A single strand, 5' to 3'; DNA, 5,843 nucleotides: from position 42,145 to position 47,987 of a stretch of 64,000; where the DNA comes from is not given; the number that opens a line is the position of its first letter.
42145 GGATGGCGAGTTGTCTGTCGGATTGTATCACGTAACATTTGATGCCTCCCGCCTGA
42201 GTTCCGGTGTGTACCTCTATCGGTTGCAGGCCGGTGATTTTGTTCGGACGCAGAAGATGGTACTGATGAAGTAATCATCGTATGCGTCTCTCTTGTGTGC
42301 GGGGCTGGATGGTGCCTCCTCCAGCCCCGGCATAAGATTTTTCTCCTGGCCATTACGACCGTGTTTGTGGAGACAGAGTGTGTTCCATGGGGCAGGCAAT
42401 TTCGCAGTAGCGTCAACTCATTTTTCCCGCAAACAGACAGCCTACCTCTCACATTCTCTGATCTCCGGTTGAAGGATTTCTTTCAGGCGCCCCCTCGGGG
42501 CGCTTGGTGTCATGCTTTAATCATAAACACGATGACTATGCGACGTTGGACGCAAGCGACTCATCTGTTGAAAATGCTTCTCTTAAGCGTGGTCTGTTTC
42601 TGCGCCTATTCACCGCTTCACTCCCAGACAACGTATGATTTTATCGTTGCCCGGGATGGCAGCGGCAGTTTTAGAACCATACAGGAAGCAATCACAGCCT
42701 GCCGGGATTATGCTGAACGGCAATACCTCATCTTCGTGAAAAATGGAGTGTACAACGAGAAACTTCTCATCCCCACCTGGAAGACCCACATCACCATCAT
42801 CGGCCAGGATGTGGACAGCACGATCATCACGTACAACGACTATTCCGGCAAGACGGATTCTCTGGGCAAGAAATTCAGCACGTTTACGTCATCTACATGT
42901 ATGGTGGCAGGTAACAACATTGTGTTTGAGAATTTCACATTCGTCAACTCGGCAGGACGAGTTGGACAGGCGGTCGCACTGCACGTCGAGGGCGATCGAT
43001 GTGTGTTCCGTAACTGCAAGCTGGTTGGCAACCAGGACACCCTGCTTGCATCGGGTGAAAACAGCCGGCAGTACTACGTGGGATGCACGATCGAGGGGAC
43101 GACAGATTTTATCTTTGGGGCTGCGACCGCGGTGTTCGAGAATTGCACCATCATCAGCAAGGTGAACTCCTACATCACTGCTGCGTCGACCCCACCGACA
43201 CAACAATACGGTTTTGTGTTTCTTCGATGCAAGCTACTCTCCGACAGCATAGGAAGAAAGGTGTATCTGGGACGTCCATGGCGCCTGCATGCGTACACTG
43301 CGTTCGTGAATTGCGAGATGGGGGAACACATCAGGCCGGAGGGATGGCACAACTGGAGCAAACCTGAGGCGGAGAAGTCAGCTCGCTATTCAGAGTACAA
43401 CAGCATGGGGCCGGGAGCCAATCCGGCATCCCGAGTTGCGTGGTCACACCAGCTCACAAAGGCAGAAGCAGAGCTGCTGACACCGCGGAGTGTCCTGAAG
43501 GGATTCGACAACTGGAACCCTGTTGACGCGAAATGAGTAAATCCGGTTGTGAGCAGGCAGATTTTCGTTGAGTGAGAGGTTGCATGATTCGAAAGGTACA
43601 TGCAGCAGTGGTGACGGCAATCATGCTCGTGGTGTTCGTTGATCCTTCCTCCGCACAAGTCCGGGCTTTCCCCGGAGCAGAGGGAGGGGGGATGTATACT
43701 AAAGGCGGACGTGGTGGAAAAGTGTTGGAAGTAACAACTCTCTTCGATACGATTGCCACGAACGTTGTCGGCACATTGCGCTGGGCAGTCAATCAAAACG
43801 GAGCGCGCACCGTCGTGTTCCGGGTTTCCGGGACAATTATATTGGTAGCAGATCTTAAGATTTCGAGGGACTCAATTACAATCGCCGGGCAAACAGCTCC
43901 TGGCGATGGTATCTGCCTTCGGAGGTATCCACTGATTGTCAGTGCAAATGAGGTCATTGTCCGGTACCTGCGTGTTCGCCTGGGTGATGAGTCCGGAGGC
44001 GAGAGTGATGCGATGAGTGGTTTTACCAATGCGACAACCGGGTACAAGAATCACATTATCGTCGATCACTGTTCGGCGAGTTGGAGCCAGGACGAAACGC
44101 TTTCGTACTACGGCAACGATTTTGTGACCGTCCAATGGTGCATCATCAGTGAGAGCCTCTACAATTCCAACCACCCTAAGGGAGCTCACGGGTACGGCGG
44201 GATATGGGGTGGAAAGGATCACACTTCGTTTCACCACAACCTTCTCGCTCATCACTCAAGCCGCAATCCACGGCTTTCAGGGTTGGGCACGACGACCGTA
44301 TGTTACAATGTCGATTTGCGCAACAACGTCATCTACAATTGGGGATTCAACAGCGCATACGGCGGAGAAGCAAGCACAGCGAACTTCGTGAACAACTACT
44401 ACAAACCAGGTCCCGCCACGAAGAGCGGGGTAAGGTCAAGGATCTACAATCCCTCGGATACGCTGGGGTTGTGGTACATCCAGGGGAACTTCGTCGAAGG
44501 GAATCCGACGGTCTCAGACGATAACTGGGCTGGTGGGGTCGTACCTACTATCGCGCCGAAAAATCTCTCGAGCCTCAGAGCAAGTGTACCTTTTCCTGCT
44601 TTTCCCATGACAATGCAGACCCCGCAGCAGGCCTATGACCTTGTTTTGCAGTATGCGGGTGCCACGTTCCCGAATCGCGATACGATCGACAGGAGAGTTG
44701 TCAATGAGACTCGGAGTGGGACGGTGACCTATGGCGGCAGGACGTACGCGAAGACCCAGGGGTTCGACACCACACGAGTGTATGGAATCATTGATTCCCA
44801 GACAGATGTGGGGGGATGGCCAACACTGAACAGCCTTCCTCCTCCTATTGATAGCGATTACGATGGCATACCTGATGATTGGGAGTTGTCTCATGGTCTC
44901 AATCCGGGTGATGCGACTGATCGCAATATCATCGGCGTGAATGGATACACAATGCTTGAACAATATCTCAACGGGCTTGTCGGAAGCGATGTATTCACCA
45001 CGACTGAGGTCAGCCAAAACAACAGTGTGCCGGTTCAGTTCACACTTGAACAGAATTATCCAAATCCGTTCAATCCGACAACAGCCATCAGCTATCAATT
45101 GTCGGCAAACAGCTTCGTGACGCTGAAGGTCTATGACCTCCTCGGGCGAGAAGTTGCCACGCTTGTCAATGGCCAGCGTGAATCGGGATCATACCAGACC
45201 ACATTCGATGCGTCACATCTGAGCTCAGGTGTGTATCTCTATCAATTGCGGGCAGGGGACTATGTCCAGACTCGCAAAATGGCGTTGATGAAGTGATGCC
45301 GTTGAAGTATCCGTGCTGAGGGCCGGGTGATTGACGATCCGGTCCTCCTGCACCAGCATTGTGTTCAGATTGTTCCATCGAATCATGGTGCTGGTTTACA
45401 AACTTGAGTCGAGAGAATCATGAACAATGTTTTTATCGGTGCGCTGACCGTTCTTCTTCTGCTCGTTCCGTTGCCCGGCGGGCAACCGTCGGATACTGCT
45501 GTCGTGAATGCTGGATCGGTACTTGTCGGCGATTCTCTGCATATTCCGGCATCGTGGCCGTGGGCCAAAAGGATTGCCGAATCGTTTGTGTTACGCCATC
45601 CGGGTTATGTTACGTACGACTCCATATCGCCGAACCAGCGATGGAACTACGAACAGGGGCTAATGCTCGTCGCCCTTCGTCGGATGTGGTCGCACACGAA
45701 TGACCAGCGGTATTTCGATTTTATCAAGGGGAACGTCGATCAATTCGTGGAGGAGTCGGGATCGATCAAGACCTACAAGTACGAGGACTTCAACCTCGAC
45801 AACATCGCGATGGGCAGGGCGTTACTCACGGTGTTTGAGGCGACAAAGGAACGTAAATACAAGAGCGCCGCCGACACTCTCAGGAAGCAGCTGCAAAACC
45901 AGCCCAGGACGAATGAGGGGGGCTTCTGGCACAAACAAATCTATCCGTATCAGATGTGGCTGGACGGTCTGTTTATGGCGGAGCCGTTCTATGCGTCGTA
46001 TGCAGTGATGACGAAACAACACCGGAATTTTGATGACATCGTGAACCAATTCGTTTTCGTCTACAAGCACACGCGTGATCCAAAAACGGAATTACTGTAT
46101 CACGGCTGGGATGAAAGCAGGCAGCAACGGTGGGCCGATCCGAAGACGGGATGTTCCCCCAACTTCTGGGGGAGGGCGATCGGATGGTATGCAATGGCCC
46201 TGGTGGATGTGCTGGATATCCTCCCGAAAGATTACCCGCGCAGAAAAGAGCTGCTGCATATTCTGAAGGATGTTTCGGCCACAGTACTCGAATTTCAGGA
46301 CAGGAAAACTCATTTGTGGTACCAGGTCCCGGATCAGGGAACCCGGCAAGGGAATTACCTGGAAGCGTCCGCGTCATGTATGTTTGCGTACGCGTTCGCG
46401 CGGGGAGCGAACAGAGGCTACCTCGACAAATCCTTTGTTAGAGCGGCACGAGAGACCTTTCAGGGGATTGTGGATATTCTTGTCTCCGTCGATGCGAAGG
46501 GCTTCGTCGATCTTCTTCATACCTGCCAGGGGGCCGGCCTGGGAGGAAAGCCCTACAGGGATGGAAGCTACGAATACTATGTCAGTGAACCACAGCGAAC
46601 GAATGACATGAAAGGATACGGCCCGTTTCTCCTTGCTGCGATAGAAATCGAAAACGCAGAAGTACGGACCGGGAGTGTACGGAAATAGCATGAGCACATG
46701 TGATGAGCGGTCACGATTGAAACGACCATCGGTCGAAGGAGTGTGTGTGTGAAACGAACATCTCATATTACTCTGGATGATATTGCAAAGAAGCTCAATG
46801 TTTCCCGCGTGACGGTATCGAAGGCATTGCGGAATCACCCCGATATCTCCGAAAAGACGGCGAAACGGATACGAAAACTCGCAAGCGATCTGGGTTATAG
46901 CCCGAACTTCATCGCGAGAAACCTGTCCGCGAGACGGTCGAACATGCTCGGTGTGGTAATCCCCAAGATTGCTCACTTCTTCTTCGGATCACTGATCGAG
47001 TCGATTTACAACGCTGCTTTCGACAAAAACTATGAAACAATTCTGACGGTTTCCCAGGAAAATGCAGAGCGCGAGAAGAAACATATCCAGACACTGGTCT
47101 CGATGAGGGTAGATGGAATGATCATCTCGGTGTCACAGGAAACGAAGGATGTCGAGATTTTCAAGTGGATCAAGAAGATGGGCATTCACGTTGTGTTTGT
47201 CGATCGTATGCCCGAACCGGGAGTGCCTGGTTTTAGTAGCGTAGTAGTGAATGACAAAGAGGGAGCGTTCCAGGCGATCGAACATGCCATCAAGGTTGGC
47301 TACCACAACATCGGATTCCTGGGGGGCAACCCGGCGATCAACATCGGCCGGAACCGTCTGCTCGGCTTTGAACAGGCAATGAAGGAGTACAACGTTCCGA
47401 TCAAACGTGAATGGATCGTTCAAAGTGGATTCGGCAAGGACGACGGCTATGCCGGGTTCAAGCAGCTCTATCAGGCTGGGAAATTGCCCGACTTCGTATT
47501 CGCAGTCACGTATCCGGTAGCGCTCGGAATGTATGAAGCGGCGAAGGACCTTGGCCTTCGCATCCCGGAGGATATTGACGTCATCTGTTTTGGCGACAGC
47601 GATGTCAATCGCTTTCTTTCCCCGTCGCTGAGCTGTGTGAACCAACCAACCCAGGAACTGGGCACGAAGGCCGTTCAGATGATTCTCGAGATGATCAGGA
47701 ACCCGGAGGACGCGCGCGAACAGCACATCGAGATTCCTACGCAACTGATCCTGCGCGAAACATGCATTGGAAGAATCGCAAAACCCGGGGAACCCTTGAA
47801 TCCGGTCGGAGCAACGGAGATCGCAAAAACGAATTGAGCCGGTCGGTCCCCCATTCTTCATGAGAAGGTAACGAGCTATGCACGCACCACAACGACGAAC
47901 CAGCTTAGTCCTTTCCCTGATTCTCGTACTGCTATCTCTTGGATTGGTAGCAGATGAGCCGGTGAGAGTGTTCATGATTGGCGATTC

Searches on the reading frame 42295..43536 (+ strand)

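Call 13: search_protein_families(library=pfam, proteins=[window:42295-43536:+])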
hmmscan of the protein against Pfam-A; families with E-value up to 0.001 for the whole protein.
window:42295-43536:+ (413 aa): 1 family
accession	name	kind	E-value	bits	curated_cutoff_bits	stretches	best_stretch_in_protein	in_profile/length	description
PF01095.25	Pectinesterase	-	2.2e-72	243.8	27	1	115-402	1-296/298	Pectinesterase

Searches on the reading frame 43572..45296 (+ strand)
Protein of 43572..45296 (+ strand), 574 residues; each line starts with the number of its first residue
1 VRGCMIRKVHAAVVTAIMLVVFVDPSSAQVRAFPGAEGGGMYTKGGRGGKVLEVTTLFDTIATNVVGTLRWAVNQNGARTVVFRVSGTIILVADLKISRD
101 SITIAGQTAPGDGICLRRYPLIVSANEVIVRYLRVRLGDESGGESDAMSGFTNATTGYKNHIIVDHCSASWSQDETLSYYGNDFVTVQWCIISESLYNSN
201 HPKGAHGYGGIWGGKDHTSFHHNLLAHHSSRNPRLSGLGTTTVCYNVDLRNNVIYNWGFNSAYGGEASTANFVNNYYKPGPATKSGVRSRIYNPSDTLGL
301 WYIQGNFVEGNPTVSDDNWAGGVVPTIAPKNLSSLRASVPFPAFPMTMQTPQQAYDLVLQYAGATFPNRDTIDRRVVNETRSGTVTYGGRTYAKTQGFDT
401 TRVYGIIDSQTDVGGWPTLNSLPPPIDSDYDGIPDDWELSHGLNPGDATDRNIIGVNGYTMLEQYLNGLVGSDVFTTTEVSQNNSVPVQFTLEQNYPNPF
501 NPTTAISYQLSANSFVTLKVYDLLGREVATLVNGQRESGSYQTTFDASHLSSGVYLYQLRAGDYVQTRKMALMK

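Call 13: search_protein_families(library=pfam, proteins=[window:43572-45296:+])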
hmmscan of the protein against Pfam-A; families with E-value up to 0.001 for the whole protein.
window:43572-45296:+ (574 aa): 1 family
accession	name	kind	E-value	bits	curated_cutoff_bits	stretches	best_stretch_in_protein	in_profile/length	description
PF18962.6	Por_Secre_tail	-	4.2e-11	43.4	27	1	496-570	2-73/75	Secretion system C-terminal sorting domain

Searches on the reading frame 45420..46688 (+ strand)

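Call 13: search_protein_families(library=pfam, proteins=[window:45420-46688:+])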
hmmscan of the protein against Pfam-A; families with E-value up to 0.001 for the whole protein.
window:45420-46688:+ (422 aa): 1 family
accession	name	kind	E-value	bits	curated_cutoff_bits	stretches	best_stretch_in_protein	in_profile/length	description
PF07470.19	Glyco_hydro_88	-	3.7e-112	375.3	26.6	1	48-411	1-349/352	Glycosyl Hydrolase Family 88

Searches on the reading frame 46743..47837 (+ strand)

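Call 13: search_protein_families(library=pfam, proteins=[window:46743-47837:+])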
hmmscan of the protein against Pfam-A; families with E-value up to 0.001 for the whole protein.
window:46743-47837:+ (364 aa): 7 families
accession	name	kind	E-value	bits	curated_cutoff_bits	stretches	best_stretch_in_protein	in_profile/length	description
PF13377.12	Peripla_BP_3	-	4e-32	112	26.5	1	179-341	1-167/167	Periplasmic binding protein-like domain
PF00532.27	Peripla_BP_1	-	2.3e-21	76.9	22.2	1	68-336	3-278/281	Periplasmic binding proteins and sugar binding domain of LacI family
PF13407.12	Peripla_BP_4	-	2.3e-16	60.5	35.1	1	70-319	2-255/258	Periplasmic binding protein domain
PF00356.27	LacI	-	2.2e-13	50.2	27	1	10-55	1-46/46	Bacterial regulatory proteins, lacI family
PF01381.28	HTH_3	-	3.9e-05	24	23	1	9-55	10-53/55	Helix-turn-helix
PF08279.18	HTH_11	-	0.00011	22.4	25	1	4-29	11-36/55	HTH domain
PF04967.18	HTH_10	-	0.00014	22.1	23.1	0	9-31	24-46/53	HTH DNA binding domain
